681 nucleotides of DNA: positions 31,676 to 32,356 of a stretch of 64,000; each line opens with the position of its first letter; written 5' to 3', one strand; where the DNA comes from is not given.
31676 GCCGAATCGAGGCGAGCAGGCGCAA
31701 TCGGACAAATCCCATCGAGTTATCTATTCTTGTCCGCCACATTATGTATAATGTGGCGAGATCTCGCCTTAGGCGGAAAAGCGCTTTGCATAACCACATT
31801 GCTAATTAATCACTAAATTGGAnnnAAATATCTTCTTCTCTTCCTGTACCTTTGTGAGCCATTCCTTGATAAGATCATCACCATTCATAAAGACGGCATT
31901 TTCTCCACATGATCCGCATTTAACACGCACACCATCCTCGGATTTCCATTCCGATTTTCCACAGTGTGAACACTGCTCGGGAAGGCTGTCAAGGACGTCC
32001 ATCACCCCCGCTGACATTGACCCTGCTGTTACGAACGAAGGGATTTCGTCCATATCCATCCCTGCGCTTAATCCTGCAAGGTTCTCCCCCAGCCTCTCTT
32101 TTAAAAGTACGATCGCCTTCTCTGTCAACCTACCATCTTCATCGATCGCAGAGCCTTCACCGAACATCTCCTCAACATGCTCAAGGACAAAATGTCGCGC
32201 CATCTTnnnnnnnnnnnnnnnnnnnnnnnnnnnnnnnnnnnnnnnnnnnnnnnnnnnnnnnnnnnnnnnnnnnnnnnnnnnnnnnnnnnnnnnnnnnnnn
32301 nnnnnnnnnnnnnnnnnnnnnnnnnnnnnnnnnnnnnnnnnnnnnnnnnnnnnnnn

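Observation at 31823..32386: Acyl carrier protein fused to a ~120-aa extension ending in a CxxC-x14-CxxC zinc ribbon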

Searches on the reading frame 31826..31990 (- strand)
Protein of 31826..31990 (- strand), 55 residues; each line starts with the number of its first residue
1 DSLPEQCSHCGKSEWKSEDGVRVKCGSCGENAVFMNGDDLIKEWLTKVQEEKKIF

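Call 34: search_protein_families(library=pfam, proteins=[window:31826-31990:-], max_evalue=10)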
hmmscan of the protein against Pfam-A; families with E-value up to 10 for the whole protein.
window:31826-31990:- (55 aa): 18 families
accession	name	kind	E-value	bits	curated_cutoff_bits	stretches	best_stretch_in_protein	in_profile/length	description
PF00130.28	C1_1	-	0.024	14.9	26.5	1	4-31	11-37/53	Phorbol esters/diacylglycerol binding domain (C1 domain)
PF22289.1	DmmA-like_C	-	0.044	14.2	27.4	1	6-30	3-26/44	Dimethylamine monooxygenase subunit DmmA-like, C-terminal domain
PF01155.25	HypA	-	0.07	13.6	28.9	1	6-40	72-105/112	Hydrogenase/urease nickel incorporation, metallochaperone, hypA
PF25412.1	zf-C2H2_ZNF592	-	0.072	13.4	27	1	21-36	5-20/45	ZNF592-like C2H2 zinc finger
PF01599.25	Ribosomal_S27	-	0.083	13.2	22.3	1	5-29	18-42/44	Ribosomal protein S27a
PF13451.12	zf_Tbcl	-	0.098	13.1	24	1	23-38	5-20/48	Probable treble clef domain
PF13717.11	Zn_ribbon_4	-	0.21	12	30.3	1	18-30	21-33/36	zinc-ribbon domain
PF23477.1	zf_Tbcl_2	-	0.29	11.3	27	0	22-32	5-15/37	Probable treble clef zinc finger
PF22795.1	DUF4796_N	-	0.36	11.1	27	1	2-12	17-27/29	DUF4796 N-terminal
PF19768.4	DUF6255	-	0.4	11.5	25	1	4-29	2-24/70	Family of unknown function (DUF6255)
PF06170.17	DUF983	-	0.75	10.6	22.6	1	21-40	7-26/85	Protein of unknown function (DUF983)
PF11331.13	Zn_ribbon_12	-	0.91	9.8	27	1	18-30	27-39/45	EDR4 zinc-ribbon domain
PF24460.1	DUF7575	-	1.4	8.7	28.5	1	5-12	4-11/28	Domain of unknown function (DUF7575)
PF13719.11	Zn_ribbon_5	-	1.7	8.9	29.3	0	18-30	21-33/37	zinc-ribbon domain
PF09723.15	Zn_ribbon_8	-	2.4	8.7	34.4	0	3-13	26-35/41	Zinc ribbon domain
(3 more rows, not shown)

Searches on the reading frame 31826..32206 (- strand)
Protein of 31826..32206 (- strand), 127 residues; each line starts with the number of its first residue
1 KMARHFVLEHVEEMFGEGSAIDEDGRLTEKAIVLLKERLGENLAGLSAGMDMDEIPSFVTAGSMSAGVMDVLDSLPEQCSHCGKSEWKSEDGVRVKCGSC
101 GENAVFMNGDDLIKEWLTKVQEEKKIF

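Call 20: search_protein_representatives(protein=window:31826-32206:-)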
Query: 127 residues. Proteins with E-value up to 0.001 (for the whole library): 57; up to 1e-10: 27; up to 1e-30: 4. The best 57 are listed.
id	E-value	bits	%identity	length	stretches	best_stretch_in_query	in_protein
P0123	2.9e-48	179.2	68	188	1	1-127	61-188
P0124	1.8e-39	150.7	60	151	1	2-115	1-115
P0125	1.9e-31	124.9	66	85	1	46-127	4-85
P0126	6.0e-31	123.2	48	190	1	2-127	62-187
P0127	4.9e-29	117.1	65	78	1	50-127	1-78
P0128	4.4e-27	110.7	41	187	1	2-127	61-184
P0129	9.2e-27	109.7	44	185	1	1-122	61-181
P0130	3.5e-25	104.6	55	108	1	41-127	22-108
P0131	3.6e-25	104.6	43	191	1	2-118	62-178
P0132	5.7e-25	103.9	45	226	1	1-118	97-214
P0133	1.9e-22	95.8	48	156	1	32-127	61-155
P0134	3.7e-21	91.6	47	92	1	33-120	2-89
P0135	7.9e-21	90.6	58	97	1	59-127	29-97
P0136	1.4e-19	86.5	72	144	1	1-67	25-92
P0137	1.6e-19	86.3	53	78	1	50-127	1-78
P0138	1.7e-19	86.3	40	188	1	2-123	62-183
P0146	1.7e-13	66.8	36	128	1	2-127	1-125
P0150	5.1e-10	55.6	29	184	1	6-120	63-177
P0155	4.5e-09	52.6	35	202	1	7-122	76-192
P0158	1.7e-08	50.7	29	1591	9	53-114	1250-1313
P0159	5.0e-08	49.2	30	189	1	5-119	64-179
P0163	1.5e-07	47.7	29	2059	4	86-111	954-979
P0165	8.4e-07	45.2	30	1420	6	72-109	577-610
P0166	4.0e-06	43.0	29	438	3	36-106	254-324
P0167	4.9e-06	42.8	30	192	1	5-122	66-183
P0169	3.1e-05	40.2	33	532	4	34-123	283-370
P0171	3.9e-05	39.9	25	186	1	5-119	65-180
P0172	5.4e-05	39.4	29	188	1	9-121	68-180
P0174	8.0e-05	38.8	31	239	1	21-115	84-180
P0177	4.5e-04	36.4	28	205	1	7-123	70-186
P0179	9.3e-04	35.4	34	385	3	36-105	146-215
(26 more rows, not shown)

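Call 34: search_protein_families(library=pfam, proteins=[window:31826-32206:-], max_evalue=10)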
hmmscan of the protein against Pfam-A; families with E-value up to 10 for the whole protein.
window:31826-32206:- (127 aa): 7 families
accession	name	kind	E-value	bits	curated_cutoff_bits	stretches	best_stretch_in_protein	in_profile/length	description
PF00130.28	C1_1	-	0.091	13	26.5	1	76-103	11-37/53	Phorbol esters/diacylglycerol binding domain (C1 domain)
PF01599.25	Ribosomal_S27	-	0.12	12.7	22.3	1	75-101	16-42/44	Ribosomal protein S27a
PF23458.2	DUF7130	-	0.17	12.3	35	1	67-85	60-79/89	Domain of unknown function (DUF7130)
PF22289.1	DmmA-like_C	-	0.2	12.1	27.4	1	78-102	3-26/44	Dimethylamine monooxygenase subunit DmmA-like, C-terminal domain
PF13717.11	Zn_ribbon_4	-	4.8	7.6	30.3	1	90-102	21-33/36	zinc-ribbon domain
PF13719.11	Zn_ribbon_5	-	5.9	7.2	29.3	0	90-102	21-33/37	zinc-ribbon domain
PF09332.17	Mcm10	-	7.4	6.9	26.8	0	72-90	8-27/56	Mcm10, C-terminal zinc binding motif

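Call 38: find_encoding_contigs(protein=P0155, flank=8000, max_places=3)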
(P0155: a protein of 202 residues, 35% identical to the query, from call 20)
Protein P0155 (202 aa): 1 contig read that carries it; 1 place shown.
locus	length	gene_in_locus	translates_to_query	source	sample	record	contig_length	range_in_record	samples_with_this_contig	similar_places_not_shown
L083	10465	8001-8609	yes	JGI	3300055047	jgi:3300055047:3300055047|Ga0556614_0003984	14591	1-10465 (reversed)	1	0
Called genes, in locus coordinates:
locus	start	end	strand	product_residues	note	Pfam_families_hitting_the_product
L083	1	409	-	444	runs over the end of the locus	PF00201:UDPGT, PF06722:EryCIII-like_C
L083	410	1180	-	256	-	PF01209:Ubie_methyltran, PF13489:Methyltransf_23, PF02353:CMAS, PF13847:Methyltransf_31, PF08241:Methyltransf_11, PF08242:Methyltransf_12, PF13649:Methyltransf_25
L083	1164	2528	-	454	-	PF00201:UDPGT, PF06722:EryCIII-like_C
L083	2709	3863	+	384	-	PF25917:BSH_RND, PF25973:BSH_CzcB (faint), PF25954:Beta-barrel_RND_2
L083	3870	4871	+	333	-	PF00005:ABC_tran, PF13304:AAA_21 (faint), PF13732:DrrA1-3_C (weak)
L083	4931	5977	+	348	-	PF12698:ABC2_membrane_3, PF01061:ABC2_membrane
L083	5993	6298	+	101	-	-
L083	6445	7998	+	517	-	PF14306:PUA_2, PF01583:APS_kinase, PF13671:AAA_33 (weak)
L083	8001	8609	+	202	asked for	PF00550:PP-binding (weak)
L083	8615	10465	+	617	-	?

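Call 41: find_encoding_contigs(protein=P0177, flank=8000, max_places=2)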
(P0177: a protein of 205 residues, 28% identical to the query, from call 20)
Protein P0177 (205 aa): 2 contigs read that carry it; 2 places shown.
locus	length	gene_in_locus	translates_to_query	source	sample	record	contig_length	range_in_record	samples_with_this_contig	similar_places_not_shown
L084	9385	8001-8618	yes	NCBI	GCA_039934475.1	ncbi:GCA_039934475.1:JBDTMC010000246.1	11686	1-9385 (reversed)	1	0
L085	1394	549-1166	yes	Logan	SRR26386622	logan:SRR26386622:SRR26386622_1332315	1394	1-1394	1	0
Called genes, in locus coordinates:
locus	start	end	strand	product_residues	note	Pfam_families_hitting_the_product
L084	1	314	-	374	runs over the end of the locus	-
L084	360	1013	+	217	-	PF00440:TetR_N, PF17939:TetR_C_30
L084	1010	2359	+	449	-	PF02321:OEP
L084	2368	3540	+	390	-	PF25917:BSH_RND (faint), PF25881:HH_YBHG, PF25954:Beta-barrel_RND_2 (weak), PF25990:Beta-barrel_YknX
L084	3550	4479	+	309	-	PF00005:ABC_tran, PF13304:AAA_21 (weak)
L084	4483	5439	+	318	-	PF00005:ABC_tran, PF13304:AAA_21 (weak), PF13732:DrrA1-3_C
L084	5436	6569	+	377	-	PF12679:ABC2_membrane_2, PF12698:ABC2_membrane_3, PF01061:ABC2_membrane, PF12730:ABC2_membrane_4 (weak)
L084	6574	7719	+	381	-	PF12679:ABC2_membrane_2, PF12698:ABC2_membrane_3, PF01061:ABC2_membrane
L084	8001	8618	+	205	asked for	PF00550:PP-binding (weak)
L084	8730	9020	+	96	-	PF00550:PP-binding (weak)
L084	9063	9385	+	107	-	PF00106:adh_short, PF08659:KR, PF13561:adh_short_C2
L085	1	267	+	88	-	?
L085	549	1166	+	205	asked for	PF00550:PP-binding (weak)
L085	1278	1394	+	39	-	?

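Call 42: find_encoding_contigs(protein=P0150, flank=8000, max_places=2)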
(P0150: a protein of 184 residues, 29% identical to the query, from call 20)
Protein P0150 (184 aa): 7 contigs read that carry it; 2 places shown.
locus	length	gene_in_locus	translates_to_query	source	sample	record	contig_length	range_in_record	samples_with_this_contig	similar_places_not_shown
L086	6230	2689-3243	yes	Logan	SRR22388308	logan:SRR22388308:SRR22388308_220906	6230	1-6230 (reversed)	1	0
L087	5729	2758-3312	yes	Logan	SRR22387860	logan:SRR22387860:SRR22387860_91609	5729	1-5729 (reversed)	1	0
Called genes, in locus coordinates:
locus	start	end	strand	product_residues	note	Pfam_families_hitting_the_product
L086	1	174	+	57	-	?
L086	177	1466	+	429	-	PF00109:ketoacyl-synt, PF02801:Ketoacyl-synt_C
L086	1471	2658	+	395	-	PF00109:ketoacyl-synt, PF00108:Thiolase_N (faint), PF02801:Ketoacyl-synt_C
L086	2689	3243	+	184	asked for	PF00550:PP-binding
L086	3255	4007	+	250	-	PF00106:adh_short, PF08659:KR, PF23441:SDR (faint), PF13561:adh_short_C2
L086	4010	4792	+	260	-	PF25084:LbH_EIF2B (faint), PF25087:GMPPB_C (faint), PF00132:Hexapep, PF13720:Acetyltransf_11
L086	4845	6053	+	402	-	PF08331:QueG_DUF1730, PF13237:Fer4_10 (faint), PF13484:Fer4_16, PF13646:HEAT_2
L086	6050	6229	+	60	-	?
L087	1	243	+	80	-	?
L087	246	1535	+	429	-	PF00109:ketoacyl-synt, PF02801:Ketoacyl-synt_C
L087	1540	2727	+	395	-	PF00109:ketoacyl-synt, PF00108:Thiolase_N (faint), PF02801:Ketoacyl-synt_C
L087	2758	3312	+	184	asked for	PF00550:PP-binding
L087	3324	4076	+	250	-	PF00106:adh_short, PF08659:KR, PF23441:SDR (faint), PF13561:adh_short_C2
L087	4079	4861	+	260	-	PF25084:LbH_EIF2B (faint), PF25087:GMPPB_C (faint), PF00132:Hexapep, PF13720:Acetyltransf_11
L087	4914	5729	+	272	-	?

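Call 43: find_encoding_contigs(protein=P0159, flank=8000, max_places=2)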
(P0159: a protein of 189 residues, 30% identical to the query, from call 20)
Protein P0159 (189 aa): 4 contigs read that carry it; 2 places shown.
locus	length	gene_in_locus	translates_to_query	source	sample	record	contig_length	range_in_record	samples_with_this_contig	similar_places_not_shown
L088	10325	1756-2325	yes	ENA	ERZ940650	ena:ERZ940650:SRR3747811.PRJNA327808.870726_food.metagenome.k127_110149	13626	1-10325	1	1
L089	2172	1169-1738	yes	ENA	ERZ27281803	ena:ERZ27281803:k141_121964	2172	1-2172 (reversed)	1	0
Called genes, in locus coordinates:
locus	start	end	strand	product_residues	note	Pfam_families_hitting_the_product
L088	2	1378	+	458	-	?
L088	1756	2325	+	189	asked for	PF00550:PP-binding (weak)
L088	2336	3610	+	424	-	PF00109:ketoacyl-synt, PF00108:Thiolase_N (faint), PF02801:Ketoacyl-synt_C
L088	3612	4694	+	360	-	-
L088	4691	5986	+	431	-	PF00109:ketoacyl-synt, PF00108:Thiolase_N (faint), PF02801:Ketoacyl-synt_C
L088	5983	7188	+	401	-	PF00109:ketoacyl-synt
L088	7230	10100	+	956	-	PF00202:Aminotran_3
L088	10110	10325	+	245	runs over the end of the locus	PF00106:adh_short, PF08659:KR, PF23441:SDR (weak), PF13561:adh_short_C2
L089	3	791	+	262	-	?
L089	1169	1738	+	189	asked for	PF00550:PP-binding (weak)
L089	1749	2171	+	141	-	?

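Call 44: find_encoding_contigs(protein=P0171, flank=8000, max_places=2)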
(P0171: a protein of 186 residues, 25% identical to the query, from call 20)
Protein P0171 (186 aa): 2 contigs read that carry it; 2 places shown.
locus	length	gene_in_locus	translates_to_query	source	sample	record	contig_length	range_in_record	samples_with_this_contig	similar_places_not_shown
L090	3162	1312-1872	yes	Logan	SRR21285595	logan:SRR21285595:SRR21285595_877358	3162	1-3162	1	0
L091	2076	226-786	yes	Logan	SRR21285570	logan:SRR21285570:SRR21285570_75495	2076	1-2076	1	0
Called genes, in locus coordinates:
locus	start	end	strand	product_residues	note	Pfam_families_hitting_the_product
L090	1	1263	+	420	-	?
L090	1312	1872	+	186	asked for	PF00550:PP-binding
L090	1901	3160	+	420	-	?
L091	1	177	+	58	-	?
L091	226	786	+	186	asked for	PF00550:PP-binding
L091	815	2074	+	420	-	?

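Call 54: search_protein_families(library=pfam, proteins=[L083:8615-10465:+], max_evalue=0.0001)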
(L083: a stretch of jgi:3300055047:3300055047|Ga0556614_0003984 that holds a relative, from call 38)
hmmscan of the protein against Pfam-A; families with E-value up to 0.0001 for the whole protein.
L083:8615-10465:+ (617 aa): 1 family
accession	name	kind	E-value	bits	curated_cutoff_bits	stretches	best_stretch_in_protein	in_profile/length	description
PF03060.21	NMO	-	2.7e-23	83.3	28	2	322-546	2-236/331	Nitronate monooxygenase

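Call 56: find_encoding_contigs(protein=P0138, flank=9000, max_places=2)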
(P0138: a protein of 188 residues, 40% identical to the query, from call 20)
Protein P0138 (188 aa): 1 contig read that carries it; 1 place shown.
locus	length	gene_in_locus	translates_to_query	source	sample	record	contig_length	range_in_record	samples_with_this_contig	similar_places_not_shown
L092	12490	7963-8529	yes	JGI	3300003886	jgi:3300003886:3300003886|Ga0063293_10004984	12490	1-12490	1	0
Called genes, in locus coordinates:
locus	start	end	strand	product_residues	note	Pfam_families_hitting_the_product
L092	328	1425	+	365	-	-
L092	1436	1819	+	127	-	PF00550:PP-binding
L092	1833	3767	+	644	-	PF06050:HGD-D, PF01869:BcrAD_BadFG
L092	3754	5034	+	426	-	PF06050:HGD-D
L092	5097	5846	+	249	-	PF00106:adh_short, PF08659:KR, PF13561:adh_short_C2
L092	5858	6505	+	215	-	PF00881:Nitroreductase, PF14512:TM1586_NiRdase (weak)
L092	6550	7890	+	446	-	PF00202:Aminotran_3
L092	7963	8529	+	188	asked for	PF00550:PP-binding (weak)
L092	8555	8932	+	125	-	PF01648:ACPS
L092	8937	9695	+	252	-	PF00106:adh_short, PF08659:KR, PF13561:adh_short_C2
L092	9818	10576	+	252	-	PF00106:adh_short, PF08659:KR, PF13561:adh_short_C2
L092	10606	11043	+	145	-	PF07977:FabA, PF22818:ApeI-like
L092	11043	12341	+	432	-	PF00109:ketoacyl-synt, PF00108:Thiolase_N (weak), PF02801:Ketoacyl-synt_C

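Call 57: find_encoding_contigs(protein=P0126, flank=9000, max_places=2)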
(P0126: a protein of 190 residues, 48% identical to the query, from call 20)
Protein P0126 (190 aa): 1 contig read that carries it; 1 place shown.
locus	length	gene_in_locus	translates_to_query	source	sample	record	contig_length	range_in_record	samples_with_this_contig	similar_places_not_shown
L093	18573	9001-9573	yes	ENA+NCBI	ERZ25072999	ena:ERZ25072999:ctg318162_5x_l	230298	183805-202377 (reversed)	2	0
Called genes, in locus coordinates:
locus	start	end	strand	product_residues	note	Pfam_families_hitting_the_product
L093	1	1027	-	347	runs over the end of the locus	-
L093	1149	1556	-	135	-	-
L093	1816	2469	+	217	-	PF00297:Ribosomal_L3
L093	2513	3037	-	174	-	-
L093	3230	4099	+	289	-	-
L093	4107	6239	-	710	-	PF07995:GSDH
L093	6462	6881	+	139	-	PF00571:CBS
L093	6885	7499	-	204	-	-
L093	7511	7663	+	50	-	-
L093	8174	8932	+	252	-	PF00106:adh_short, PF08659:KR, PF13561:adh_short_C2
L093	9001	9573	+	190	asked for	-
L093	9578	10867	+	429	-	PF00109:ketoacyl-synt, PF02801:Ketoacyl-synt_C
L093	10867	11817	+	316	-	PF00109:ketoacyl-synt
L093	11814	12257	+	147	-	PF07977:FabA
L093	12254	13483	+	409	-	PF00109:ketoacyl-synt, PF00108:Thiolase_N (faint), PF02801:Ketoacyl-synt_C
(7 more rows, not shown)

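Call 58: find_encoding_contigs(protein=P0167, flank=9000, max_places=2)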
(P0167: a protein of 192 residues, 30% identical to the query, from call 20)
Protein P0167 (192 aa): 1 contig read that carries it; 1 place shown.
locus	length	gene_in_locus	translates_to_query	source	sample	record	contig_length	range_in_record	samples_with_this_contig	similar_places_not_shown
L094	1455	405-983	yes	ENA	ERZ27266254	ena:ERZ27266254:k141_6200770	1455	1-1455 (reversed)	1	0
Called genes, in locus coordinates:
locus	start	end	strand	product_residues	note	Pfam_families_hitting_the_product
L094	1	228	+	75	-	?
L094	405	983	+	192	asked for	PF00550:PP-binding (weak)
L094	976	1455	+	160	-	?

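Call 59: find_encoding_contigs(protein=P0172, flank=9000, max_places=2)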
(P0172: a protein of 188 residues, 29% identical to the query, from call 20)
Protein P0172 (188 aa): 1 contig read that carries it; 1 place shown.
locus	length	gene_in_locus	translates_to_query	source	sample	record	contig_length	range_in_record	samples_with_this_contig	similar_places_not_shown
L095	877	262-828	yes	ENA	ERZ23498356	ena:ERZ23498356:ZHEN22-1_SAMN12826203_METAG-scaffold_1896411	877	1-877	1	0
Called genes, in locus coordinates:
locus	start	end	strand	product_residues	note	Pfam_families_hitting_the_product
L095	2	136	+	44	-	?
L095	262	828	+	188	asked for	-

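Call 69: search_protein_families(library=pfam, proteins=[P0158, P0163, P0165, P0166, P0169, P0179, P0174, P0132], max_evalue=0.001)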
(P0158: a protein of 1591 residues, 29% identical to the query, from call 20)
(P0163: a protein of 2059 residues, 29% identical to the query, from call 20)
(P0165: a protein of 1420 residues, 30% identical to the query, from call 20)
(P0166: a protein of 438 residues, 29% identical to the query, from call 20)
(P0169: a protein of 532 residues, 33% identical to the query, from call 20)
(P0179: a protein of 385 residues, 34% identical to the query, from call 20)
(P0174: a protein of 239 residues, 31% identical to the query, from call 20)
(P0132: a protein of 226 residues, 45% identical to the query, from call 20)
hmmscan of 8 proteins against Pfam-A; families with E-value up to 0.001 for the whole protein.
P0158 (1591 aa): 0 families

P0163 (2059 aa): 10 families
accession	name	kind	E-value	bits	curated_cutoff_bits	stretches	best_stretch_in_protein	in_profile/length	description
PF02892.21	zf-BED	-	7e-133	432.9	20.6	14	329-365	3-41/44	BED zinc finger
PF21664.2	TBPIP_C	-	3.6e-24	85.4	27.2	0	681-715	48-78/115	TBP-interacting protein, C-terminal domain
PF12998.12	ING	-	1.6e-18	67.6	23.9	0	1611-1651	8-46/102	Inhibitor of growth proteins N-terminal histone-binding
PF18547.6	HalOD2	-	1.4e-16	60.6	27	0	1184-1201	24-41/52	Halobacterial output domain 2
PF18508.7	zf_C2H2_13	-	1.1e-15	57.4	26.5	0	851-871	20-40/42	Zinc finger domain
PF06467.20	zf-FCS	-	2.3e-13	50.2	22.4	0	1857-1878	2-23/39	MYM-type Zinc finger with FCS sequence motif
PF10142.15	PhoPQ_related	-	2.6e-09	36.7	20.3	0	1563-1630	226-291/367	PhoPQ-activated pathogenicity-related protein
PF22696.2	Putative_PNPOx_2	-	6.1e-09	36.5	27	0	1161-1202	70-111/129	Pyridoxamine 5'-phosphate oxidase-like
PF18521.6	TAD2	-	8.4e-07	29.1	31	0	206-224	7-25/25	Transactivation domain 2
PF20120.5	DUF6510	-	0.00014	22.1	26.4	0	502-526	44-68/86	Family of unknown function (DUF6510)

P0165 (1420 aa): 12 families
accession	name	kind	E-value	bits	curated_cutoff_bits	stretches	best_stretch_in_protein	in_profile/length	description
PF02892.21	zf-BED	-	4e-107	350.5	20.6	16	807-846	3-44/44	BED zinc finger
PF12998.12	ING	-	2.6e-19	70.1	23.9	0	1022-1088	7-61/102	Inhibitor of growth proteins N-terminal histone-binding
PF04938.17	SIP1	-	6.2e-16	59.3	27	0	605-653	66-121/215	Survival motor neuron (SMN) interacting protein 1 (SIP1)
PF21664.2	TBPIP_C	-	2e-13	50.8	27.2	0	1155-1188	48-77/115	TBP-interacting protein, C-terminal domain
PF06467.20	zf-FCS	-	1.1e-08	35.2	22.4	0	545-563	5-20/39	MYM-type Zinc finger with FCS sequence motif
PF22696.2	Putative_PNPOx_2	-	1.5e-08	35.2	27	0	345-386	68-109/129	Pyridoxamine 5'-phosphate oxidase-like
PF18521.6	TAD2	-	1.5e-08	34.5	31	0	910-928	7-25/25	Transactivation domain 2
PF17373.7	DUF5395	-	4.7e-08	33.9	25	0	123-144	48-69/81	Family of unknown function (DUF5395)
PF17032.10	Zn_ribbon_15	-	3.3e-07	31.5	28.9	0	320-393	35-68/73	zinc-ribbon family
PF16278.11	zf-C2HE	-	2.5e-06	28.2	30.1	0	1151-1179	35-60/63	C2HE / C2H2 / C2HC zinc-binding finger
PF16206.10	Mon2_C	-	0.0004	19.1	27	0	1069-1106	761-798/819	C-terminal region of Mon2 protein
PF21696.3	TECR_N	-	0.00052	20.4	27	0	537-577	17-56/77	TECR, ubiquitin-like domain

P0166 (438 aa): 3 families
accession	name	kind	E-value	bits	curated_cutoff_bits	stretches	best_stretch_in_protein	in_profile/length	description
PF01155.25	HypA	-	1e-09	38.8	28.9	0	132-174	57-95/112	Hydrogenase/urease nickel incorporation, metallochaperone, hypA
PF02211.21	NHase_beta_C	-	0.00017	22.4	27.7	0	253-307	27-81/98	Nitrile hydratase beta subunit, C-terminal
PF13717.11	Zn_ribbon_4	-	0.00097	19.5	30.3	0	148-173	5-30/36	zinc-ribbon domain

P0169 (532 aa): 2 families
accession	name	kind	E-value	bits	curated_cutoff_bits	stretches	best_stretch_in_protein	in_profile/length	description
PF01155.25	HypA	-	1.5e-06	28.7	28.9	0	165-205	59-95/112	Hydrogenase/urease nickel incorporation, metallochaperone, hypA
PF02211.21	NHase_beta_C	-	5.9e-05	23.9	27.7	0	283-338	26-81/98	Nitrile hydratase beta subunit, C-terminal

P0179 (385 aa): 1 family
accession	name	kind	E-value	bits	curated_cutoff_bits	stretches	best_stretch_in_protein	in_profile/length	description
PF01155.25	HypA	-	7.5e-05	23.2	28.9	0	281-316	67-98/112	Hydrogenase/urease nickel incorporation, metallochaperone, hypA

P0174 (239 aa): 1 family
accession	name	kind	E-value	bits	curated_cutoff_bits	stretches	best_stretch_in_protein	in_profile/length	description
PF00550.31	PP-binding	-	1.3e-09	38.6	20.8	1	13-67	1-54/67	Phosphopantetheine attachment site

P0132 (226 aa): 1 family
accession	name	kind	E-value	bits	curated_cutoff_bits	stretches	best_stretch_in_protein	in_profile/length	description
PF00550.31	PP-binding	-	2e-05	25.2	20.8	1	50-106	2-57/67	Phosphopantetheine attachment site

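Call 70: find_encoding_contigs(protein=P0146, flank=3000, max_places=2)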
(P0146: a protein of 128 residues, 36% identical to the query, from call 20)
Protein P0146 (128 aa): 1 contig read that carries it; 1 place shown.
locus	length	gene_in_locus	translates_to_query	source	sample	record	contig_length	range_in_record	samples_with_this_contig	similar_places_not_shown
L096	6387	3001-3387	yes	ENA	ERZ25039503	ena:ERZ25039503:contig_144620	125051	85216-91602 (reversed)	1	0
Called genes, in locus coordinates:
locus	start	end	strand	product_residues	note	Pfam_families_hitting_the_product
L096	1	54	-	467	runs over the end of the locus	PF02824:TGS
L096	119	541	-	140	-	PF01814:Hemerythrin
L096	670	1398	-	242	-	PF03279:Lip_A_acyltrans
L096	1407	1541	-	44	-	-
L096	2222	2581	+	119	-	PF00106:adh_short, PF13561:adh_short_C2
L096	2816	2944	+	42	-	-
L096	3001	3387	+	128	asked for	-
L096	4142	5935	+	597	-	PF02801:Ketoacyl-synt_C, PF00109:ketoacyl-synt, PF02801:Ketoacyl-synt_C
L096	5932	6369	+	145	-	PF07977:FabA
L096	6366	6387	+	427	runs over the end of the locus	PF00109:ketoacyl-synt, PF00108:Thiolase_N (faint), PF02801:Ketoacyl-synt_C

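Call 71: find_encoding_contigs(protein=P0124, flank=3000, max_places=2)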
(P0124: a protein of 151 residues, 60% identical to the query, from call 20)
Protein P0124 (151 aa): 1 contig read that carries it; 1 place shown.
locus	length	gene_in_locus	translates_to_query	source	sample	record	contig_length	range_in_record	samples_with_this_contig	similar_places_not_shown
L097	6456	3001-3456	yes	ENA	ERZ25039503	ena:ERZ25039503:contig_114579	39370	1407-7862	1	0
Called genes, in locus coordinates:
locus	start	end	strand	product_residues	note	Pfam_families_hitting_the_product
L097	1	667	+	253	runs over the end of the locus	PF23441:SDR, PF00106:adh_short, PF08659:KR, PF13561:adh_short_C2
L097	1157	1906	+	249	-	-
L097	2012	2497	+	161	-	PF00106:adh_short, PF08659:KR (weak), PF13561:adh_short_C2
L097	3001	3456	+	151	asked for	-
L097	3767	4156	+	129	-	PF00109:ketoacyl-synt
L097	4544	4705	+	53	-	-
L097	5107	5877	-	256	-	-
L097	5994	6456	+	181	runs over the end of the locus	-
